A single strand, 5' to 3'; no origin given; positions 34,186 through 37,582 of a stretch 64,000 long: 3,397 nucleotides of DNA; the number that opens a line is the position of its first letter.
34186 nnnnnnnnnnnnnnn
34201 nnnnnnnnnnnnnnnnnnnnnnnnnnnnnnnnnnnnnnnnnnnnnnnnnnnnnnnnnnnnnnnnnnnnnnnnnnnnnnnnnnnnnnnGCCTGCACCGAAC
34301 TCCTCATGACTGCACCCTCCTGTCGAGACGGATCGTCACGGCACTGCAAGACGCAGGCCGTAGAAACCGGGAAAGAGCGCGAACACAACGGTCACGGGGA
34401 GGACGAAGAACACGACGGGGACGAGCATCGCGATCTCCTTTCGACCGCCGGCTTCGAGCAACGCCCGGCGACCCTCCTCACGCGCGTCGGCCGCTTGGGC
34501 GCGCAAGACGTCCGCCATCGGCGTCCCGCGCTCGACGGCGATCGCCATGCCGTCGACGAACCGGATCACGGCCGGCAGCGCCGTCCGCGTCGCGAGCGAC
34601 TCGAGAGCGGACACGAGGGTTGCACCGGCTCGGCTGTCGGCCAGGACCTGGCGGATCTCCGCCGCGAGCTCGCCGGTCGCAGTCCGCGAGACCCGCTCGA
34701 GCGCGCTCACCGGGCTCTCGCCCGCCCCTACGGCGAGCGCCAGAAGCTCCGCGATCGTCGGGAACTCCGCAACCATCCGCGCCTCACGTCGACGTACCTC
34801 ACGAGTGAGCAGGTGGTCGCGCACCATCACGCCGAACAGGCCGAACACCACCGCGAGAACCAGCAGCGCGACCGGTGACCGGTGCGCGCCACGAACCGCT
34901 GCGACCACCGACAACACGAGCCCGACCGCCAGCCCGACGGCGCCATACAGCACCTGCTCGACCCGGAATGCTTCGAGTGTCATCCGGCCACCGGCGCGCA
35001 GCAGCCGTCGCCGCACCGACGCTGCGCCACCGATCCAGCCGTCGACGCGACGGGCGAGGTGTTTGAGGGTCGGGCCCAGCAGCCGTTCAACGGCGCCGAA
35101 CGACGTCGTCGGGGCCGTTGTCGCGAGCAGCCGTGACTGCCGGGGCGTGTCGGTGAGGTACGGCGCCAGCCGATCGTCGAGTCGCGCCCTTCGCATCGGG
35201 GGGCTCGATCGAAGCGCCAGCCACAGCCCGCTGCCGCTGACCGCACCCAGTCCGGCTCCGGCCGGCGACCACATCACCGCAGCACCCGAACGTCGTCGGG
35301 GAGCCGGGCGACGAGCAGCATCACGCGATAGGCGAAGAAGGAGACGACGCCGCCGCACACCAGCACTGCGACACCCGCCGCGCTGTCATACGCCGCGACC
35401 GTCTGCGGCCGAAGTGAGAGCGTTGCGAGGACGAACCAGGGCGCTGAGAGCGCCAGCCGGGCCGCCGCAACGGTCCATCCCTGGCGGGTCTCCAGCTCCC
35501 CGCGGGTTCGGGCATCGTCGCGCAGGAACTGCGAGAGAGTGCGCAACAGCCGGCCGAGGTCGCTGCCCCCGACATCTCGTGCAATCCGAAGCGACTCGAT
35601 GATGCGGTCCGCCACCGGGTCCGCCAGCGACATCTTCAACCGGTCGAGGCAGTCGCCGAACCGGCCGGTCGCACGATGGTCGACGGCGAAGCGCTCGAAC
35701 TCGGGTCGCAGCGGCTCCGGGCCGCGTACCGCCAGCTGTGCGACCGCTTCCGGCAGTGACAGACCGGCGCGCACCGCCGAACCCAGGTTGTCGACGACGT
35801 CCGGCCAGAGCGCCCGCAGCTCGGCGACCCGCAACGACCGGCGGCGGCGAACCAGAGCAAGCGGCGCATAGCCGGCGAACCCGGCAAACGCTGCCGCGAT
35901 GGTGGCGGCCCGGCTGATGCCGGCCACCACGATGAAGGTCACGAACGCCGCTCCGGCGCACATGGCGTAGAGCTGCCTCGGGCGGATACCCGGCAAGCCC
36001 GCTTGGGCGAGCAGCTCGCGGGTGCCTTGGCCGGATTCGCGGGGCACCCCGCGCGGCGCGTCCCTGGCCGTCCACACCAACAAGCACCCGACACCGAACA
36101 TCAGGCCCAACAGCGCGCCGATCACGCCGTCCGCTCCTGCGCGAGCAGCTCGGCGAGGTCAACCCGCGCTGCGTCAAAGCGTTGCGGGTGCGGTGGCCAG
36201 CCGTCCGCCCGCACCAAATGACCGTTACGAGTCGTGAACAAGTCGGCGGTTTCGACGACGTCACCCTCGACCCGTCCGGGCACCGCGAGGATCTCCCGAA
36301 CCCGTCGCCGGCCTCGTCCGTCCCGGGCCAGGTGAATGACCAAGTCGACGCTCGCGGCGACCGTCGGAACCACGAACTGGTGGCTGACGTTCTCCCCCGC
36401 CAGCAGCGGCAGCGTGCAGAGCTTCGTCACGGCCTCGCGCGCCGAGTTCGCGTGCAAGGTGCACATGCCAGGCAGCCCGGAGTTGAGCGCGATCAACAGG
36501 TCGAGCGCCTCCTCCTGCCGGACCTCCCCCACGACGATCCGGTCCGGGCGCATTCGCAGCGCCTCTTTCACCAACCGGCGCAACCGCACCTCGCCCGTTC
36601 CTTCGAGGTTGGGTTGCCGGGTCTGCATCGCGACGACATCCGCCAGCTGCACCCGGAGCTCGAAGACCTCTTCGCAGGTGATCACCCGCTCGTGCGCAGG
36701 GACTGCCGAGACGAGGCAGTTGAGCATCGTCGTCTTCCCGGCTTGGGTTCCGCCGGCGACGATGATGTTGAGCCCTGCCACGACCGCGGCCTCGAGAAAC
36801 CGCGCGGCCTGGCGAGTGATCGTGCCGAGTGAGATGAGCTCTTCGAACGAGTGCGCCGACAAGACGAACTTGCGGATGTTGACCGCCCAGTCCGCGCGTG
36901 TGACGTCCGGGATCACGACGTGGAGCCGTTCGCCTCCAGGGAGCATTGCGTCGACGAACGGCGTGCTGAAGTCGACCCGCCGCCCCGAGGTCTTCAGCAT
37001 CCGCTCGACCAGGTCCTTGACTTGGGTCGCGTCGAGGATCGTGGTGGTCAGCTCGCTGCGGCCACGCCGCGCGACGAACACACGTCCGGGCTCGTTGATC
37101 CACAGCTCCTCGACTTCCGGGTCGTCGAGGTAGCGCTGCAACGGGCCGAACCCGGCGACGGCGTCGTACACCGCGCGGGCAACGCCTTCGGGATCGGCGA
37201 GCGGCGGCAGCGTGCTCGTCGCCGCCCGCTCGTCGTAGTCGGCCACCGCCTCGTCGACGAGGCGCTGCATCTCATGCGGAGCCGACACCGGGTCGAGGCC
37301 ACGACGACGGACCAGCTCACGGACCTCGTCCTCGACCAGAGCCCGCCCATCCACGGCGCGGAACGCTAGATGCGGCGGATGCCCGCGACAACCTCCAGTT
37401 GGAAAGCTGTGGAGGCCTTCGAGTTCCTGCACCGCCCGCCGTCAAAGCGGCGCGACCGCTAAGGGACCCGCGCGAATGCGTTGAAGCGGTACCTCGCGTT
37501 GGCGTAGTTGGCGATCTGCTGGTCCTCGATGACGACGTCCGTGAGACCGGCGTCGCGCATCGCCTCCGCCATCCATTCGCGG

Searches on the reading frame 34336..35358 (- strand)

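Call 10: search_protein_families(library=pfam, proteins=[window:34336-35358:-], max_evalue=0.001)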
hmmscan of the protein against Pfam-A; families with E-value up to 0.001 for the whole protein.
window:34336-35358:- (340 aa): 1 family
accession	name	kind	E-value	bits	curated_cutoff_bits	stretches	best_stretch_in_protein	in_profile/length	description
PF00482.28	T2SSF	-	4.2e-15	56.3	25.2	1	203-328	2-124/125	Type II secretion system (T2SS), protein F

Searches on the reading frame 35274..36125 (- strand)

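Call 10: search_protein_families(library=pfam, proteins=[window:35274-36125:-], max_evalue=0.001)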
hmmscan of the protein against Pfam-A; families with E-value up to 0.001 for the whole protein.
window:35274-36125:- (283 aa): 1 family
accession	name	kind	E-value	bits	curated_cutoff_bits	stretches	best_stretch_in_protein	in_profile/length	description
PF00482.28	T2SSF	-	8.9e-10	39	25.2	1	112-236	3-123/125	Type II secretion system (T2SS), protein F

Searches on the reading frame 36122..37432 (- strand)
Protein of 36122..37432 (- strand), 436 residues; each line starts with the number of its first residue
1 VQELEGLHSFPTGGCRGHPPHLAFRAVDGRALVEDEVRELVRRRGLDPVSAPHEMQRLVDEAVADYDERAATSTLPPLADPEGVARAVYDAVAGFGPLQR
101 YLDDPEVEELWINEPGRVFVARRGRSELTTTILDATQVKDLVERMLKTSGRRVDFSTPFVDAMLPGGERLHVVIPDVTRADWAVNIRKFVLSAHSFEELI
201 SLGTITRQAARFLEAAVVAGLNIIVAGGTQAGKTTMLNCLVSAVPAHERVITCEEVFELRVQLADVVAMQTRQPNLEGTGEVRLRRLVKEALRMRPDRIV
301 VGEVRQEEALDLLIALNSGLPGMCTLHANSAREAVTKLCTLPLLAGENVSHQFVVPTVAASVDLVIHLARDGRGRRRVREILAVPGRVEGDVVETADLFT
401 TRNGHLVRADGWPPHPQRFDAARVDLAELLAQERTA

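Call 4: search_protein_families(library=pfam, proteins=[window:36122-37432:-], max_evalue=0.01)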
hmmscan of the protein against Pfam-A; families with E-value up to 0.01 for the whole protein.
window:36122-37432:- (436 aa): 2 families
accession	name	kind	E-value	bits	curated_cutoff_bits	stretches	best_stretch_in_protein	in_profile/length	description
PF00437.27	T2SSE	-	1.4e-40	139.6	24.9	1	94-370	4-279/370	Type II/IV secretion system protein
PF01580.24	FtsK_SpoIIIE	-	0.0043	17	24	0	213-242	33-61/221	FtsK/SpoIIIE family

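Call 5: search_protein_families(library=ncbifam, proteins=[window:36122-37432:-], max_evalue=0.01)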
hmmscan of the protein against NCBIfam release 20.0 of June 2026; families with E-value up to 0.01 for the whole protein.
window:36122-37432:- (436 aa): 19 families
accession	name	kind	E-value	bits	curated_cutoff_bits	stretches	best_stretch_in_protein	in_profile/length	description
TIGR03819.1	heli_sec_ATPase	hypoth_equivalog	7.4e-78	262.1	373.15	1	83-381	40-338/340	TadA family conjugal transfer-associated ATPase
TIGR02788.1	VirB11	equivalog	2e-58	197.9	249.95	2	207-381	131-306/308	P-type DNA transfer ATPase VirB11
TIGR02782.1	TrbB_P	equivalog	3.3e-55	187.5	304.55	1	98-391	14-300/303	P-type conjugative transfer ATPase TrbB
NF010469.0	PRK13894.1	subfamily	4.5e-47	160.9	508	1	98-392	27-315/320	conjugal transfer ATPase TrbB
NF010475.0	PRK13900.1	equivalog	1.9e-43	148.8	389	2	207-382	147-323/333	type IV secretion system ATPase VirB11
NF010407.0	PRK13833.1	subfamily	1e-42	146.7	499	1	101-391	25-307/323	conjugal transfer protein TrbB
NF058587.1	archaellum_moto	equivalog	2.3e-41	142.2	550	1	92-354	144-405/527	archaellum flagellar ATPase motor FlaI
NF010425.0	PRK13851.1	equivalog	1.4e-35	122.8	461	2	211-373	153-317/344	type IV secretion system protein VirB11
NF053672.1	bindosome_BasE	exception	5e-30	104.7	1000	1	98-354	141-401/512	bindosome assembly system ATPase subunit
NF041000.1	ATPase_ComGA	equivalog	6.7e-14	51.5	300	1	209-341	116-245/267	competence type IV pilus ATPase ComGA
TIGR01420.1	pilT_fam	subfamily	3.3e-13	49.6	319.1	1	128-382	36-283/343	PilT/PilU family type 4a pilus ATPase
TIGR02533.1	type_II_gspE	equivalog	1.5e-10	40.4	630.25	1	199-340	222-358/486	type II secretion system ATPase GspE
NF007755.0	PRK10436.1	equivalog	2e-09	36.6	617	1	198-341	197-335/465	type II secretion system protein GspE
TIGR02538.1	type_IV_pilB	equivalog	4.3e-08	32.2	675.65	1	200-341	296-432/564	type IV-A pilus assembly ATPase PilB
TIGR02525.1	plasmid_TraJ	equivalog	1e-07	31.3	368.3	1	219-382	149-312/372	plasmid transfer ATPase TraJ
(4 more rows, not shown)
